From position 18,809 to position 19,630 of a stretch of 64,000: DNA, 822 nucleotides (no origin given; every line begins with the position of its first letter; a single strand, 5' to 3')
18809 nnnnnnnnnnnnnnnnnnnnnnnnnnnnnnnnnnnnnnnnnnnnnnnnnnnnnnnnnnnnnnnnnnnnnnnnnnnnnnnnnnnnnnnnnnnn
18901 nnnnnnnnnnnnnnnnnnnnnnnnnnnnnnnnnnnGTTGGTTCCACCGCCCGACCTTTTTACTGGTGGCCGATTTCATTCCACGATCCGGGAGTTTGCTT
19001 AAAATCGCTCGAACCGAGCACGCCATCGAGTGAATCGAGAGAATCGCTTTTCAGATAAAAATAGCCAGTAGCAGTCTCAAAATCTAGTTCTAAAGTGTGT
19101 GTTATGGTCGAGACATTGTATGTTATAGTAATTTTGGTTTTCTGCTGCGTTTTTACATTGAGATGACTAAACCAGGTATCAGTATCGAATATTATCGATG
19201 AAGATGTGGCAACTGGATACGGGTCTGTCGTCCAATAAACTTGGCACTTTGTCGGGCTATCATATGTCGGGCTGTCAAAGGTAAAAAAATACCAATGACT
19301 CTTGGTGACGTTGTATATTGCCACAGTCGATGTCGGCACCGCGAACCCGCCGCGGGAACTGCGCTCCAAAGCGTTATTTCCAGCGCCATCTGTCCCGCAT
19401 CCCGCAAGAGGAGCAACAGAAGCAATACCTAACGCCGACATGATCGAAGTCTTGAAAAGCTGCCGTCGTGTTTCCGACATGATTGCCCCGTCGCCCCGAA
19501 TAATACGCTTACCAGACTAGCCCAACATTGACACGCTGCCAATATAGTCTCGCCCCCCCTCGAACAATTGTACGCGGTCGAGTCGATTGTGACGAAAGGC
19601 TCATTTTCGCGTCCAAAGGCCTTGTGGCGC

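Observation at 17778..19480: Radical SAM enzyme paired with a Tat lipoprotein: possible new protein-modification system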

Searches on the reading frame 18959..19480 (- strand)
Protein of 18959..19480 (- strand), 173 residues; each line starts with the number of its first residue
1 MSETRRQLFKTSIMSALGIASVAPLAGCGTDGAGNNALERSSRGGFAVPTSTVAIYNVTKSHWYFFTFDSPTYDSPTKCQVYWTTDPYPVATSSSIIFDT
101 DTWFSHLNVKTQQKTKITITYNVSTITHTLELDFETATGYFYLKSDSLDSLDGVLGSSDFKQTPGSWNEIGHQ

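Call 3: search_protein_families(library=pfam, proteins=[window:18959-19480:-], max_evalue=1)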
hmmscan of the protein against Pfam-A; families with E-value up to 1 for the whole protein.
window:18959-19480:- (173 aa): 0 families

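Call 4: search_protein_families(library=ncbifam, proteins=[window:18959-19480:-], max_evalue=1)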
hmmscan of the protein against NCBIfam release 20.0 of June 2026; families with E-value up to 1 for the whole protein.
window:18959-19480:- (173 aa): 1 family
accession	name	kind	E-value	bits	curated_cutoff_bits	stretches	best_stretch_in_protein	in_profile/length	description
NF050041.1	rSAM_RiPP_TQQ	exception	0.28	11.2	50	1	17-30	14-26/36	TQQ cross-linked RaS-RiPP peptide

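Call 6: find_homologous_proteins(query=window:18959-19480:-, max_evalue=0.01)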
Query window:18959-19480:- (173 aa): 4 proteins with E <= 0.01 among 84 candidates.
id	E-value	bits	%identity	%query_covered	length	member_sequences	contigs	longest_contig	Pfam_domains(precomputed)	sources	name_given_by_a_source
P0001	4.5e-103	360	100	92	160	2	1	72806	-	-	-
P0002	3.4e-10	58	36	99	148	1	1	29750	-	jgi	jgi:hypothetical protein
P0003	2.7e-8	52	34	100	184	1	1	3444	-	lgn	-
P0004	1.4e-7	49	33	99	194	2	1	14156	-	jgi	-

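Call 20: find_related_loci(query=A3, collection=metagenome_contigs, flank=4000)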
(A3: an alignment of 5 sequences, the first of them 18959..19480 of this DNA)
Query A3 (173 aa) in metagenome_contigs; peptide patterns used: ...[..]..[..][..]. (x = any residue, [..] = any of these).
21 stretches matched a pattern; 6 encode a relative of the query (tblastn E <= 1e-3); 6 distinct loci.
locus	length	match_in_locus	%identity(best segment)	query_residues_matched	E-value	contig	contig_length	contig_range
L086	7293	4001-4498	30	1-171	1e-11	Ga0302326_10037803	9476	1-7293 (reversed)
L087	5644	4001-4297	35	1-106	1e-11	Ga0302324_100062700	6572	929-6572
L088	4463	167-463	35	1-106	1e-11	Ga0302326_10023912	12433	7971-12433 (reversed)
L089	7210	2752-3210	25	1-173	2e-11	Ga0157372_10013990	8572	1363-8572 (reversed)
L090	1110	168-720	77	1-26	7e-7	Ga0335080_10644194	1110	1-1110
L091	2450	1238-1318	56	1-27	1e-5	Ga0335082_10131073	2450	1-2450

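Call 28: search_protein_representatives(alignment_id=A2)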
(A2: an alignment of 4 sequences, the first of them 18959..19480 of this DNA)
Query: 4 sequences, 159 profile positions. Proteins with E-value up to 0.001 (for the whole library): 78; up to 1e-10: 47; up to 1e-30: 4. The best 78 are listed.
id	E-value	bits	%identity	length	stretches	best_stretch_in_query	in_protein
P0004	3.2e-62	225.4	-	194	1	1-159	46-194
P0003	1.5e-61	223.2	-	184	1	1-159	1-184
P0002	5.4e-56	205.1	-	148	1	1-159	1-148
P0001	6.8e-55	201.6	-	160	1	14-159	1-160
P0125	1.3e-24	103.1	-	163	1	1-158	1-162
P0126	7.7e-24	100.6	-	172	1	1-158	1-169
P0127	2.8e-23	98.8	-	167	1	1-159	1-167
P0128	1.9e-21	92.9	-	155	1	1-158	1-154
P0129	4.3e-21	91.7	-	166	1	1-159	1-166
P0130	3.5e-20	88.7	-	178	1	1-158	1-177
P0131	3.6e-20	88.7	-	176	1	1-159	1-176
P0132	3.9e-20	88.6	-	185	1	1-159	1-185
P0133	6.0e-20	88.0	-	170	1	1-159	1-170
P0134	1.6e-19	86.6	-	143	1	1-158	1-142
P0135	3.5e-19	85.5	-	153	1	1-158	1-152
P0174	1.1e-08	51.4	-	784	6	46-123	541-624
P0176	1.9e-08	50.6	-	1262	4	47-95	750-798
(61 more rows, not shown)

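Call 35: search_protein_families(library=pfam, proteins=[P0174, P0176], max_evalue=0.01)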
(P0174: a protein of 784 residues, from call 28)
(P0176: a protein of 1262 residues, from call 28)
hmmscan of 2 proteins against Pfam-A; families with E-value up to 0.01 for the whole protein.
P0174 (784 aa): 5 families
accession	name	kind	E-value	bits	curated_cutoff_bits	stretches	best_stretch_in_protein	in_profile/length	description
PF16871.11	DUF5077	-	1.6e-12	48.1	24.6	0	87-124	41-78/122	Domain of unknown function (DUF5077)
PF16946.11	Porin_OmpG_1_2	-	0.00056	19.7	23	0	241-261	174-194/294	OMPG-porin 1 family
PF21012.3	DUF6850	-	0.0012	18.5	27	0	344-427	218-298/464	Family of unknown function (DUF6850)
PF20848.2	ExoU_mid_dom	-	0.0034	18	27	0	394-423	79-108/119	ExoU toxin, middle helical domain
PF00526.23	Dicty_CTDC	-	0.0083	16.4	27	0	39-50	2-13/24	Dictyostelium (slime mold) repeat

P0176 (1262 aa): 7 families
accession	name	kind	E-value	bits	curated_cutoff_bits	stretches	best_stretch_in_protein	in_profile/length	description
PF18962.6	Por_Secre_tail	-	8.1e-13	48.9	27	1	1188-1260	1-74/75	Secretion system C-terminal sorting domain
PF07603.17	Lcl_C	-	2.8e-10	40.9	34.9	0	59-105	25-71/117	Lcl C-terminal domain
PF13385.13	Laminin_G_3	-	1.4e-06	29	27.6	0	305-404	34-136/151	Concanavalin A-like lectin/glucanases superfamily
PF05481.17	Myco_19_kDa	-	0.00013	22.7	23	0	146-224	32-108/117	Mycobacterium 19 kDa lipoprotein antigen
PF06478.18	CoV_RPol_N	-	0.00025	20.7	25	0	300-344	292-336/350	Coronavirus RNA-dependent RNA polymerase, N-terminal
PF03217.20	SlpA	-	0.0021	18.6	23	0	576-598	35-57/63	Surface layer protein A domain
PF21060.3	Reovirus_L2_6th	-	0.0038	18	27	0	287-336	42-91/98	Reovirus core-spike protein lambda-2 (L2), 6th domain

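Call 44: predict_structure(alignment_id=A4)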
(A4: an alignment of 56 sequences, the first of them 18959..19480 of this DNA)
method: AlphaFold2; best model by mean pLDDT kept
length: 173 residues; sequences in the alignment: 56
mean_pLDDT: 73.4   pTM: 0.63
mean pLDDT of the five models: 73.4, 73.0, 71.6, 71.3, 71.0
residues with pLDDT >= 90: 55; 70-90: 42; 50-70: 49; < 50: 27
segments of 3 or more residues with pLDDT < 50: 22-25, 27-43, 171-173
pLDDT, mean of each block of 10 residues (from residue 1): 59 54 48 45 61 93 90 74 80 61 83 89 94 90 93 88 57 41
secondary structure, 60 per line:
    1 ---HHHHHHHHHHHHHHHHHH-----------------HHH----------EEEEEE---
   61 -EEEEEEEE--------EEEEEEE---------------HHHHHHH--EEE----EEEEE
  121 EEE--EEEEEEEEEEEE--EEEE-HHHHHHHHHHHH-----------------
elements in order: H4-21 E52-57 E62-69 E78-84 H100-106 E109-111 E116-123 E126-137 E140-143 H145-156

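Call 47: fold_search(model_id=the predicted structure, library=pdb)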
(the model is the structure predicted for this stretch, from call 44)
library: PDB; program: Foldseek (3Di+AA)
matches with E <= 10: 156; with E <= 0.001: 0
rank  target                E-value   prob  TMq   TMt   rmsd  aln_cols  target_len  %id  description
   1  5a5u_B                6.5e-01  0.25  0.24  0.08   9.6       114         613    4  Structure of mammalian eIF3 in the context of the 43S preinitiation complex (released 2015-09-09)
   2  5k1h_B                8.6e-01  0.15  0.22  0.09   9.5       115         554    3  eIF3b relocated to the intersubunit face to interact with eIF1 and below the eIF2 ternary-complex. from the structure  (released 2016-07-13)
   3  3uid_A                9.1e-01  0.05  0.15  0.15  13.7       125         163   10  Crystal Structure of Protein Ms6760 from Mycobacterium smegmatis (released 2011-11-23)
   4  8hyn_B                9.6e-01  0.18  0.15  0.16   8.5        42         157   10  Bacterial STING from Riemerella anatipestifer (released 2024-01-10)
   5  5c0p                  1.3e+00  0.07  0.16  0.10  11.9       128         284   14  The crystal structure of endo-arabinase from Bacteroides thetaiotaomicron VPI-5482 (released 2015-07-01)
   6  7bys_A                1.4e+00  0.28  0.17  0.07   3.6        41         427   22  Crystal structure of exo-beta-1,3-galactanase from Phanerochaete chrysosporium Pc1,3Gal43A apo form (released 2020-11-04)
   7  6rqf_D                1.6e+00  0.03  0.12  0.12  19.6       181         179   11  3.6 Angstrom cryo-EM structure of the dimeric cytochrome b6f complex from Spinacia oleracea with natively bound thylak (released 2019-11-13)
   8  2e76_D                1.7e+00  0.03  0.15  0.15  19.4       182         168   12  Crystal Structure of the Cytochrome b6f Complex with tridecyl-stigmatellin (TDS) from M.laminosus (released 2007-06-12)
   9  9fp0_A                2.0e+00  0.13  0.25  0.08   6.9       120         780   10  Cryo-EM structure of the 'crown'less Bcs macrocomplex for E. coli cellulose secretion in non-saturating c-di-GMP (loca (released 2024-10-16)
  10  4bl3_B                2.2e+00  0.04  0.11  0.04  11.3       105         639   10  Crystal structure of PBP2a clinical mutant N146K from MRSA (released 2014-05-21)
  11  5flw_A                2.4e+00  0.10  0.23  0.14   8.9       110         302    9  Crystal structure of putative exo-beta-1,3-galactanase from Bifidobacterium bifidum s17 (released 2015-12-23)
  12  4q63                  2.6e+00  0.09  0.17  0.26   5.2        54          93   17  Crystal Structure of Legionella Uncharacterized Protein Lpg0364 (released 2014-05-07)
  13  3uid_B                2.6e+00  0.05  0.18  0.19  12.8       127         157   11  Crystal Structure of Protein Ms6760 from Mycobacterium smegmatis (released 2011-11-23)
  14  5m18_A                2.6e+00  0.05  0.14  0.05  11.8       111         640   12  Crystal structure of PBP2a from MRSA in the presence of Cefepime ligand (released 2017-02-08)
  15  4i86_A                2.7e+00  0.09  0.24  0.33   7.5       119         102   13  Crystal structure of PilZ domain of CeSA from cellulose synthesizing bacterium (released 2013-04-03)
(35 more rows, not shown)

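Call 61: search_protein_families(library=padloc, proteins=[window:18959-19480:-], max_evalue=0.01)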
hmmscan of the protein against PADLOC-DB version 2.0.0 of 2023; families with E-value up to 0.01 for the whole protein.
window:18959-19480:- (173 aa): 0 families

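Call 90: find_encoding_contigs(protein=P0004, flank=5000, max_places=2)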
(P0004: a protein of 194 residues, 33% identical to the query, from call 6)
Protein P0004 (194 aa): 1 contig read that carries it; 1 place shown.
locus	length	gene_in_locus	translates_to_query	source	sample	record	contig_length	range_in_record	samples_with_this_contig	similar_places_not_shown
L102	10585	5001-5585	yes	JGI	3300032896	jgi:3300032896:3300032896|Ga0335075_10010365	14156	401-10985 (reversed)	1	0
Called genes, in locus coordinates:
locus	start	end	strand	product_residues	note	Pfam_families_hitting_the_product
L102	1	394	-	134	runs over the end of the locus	-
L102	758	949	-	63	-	-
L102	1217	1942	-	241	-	PF00753:Lactamase_B, PF12706:Lactamase_B_2 (weak)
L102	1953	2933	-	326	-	PF01073:3Beta_HSD (faint), PF01370:Epimerase, PF04321:RmlD_sub_bind (faint), PF05368:NmrA (weak), PF13460:NAD_binding_10, PF16363:GDP_Man_Dehyd (faint)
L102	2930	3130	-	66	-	-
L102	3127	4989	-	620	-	PF13428:TPR_14 (faint), PF13181:TPR_8 (faint), PF13424:TPR_12 (faint), PF13431:TPR_17 (faint), PF13432:TPR_16 (faint), PF14559:TPR_19 (faint)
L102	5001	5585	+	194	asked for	-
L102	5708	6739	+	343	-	PF13186:SPASM (weak)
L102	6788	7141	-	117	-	-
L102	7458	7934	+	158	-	-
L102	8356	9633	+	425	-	PF13356:Arm-DNA-bind_3, PF00589:Phage_integrase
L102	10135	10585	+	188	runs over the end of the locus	-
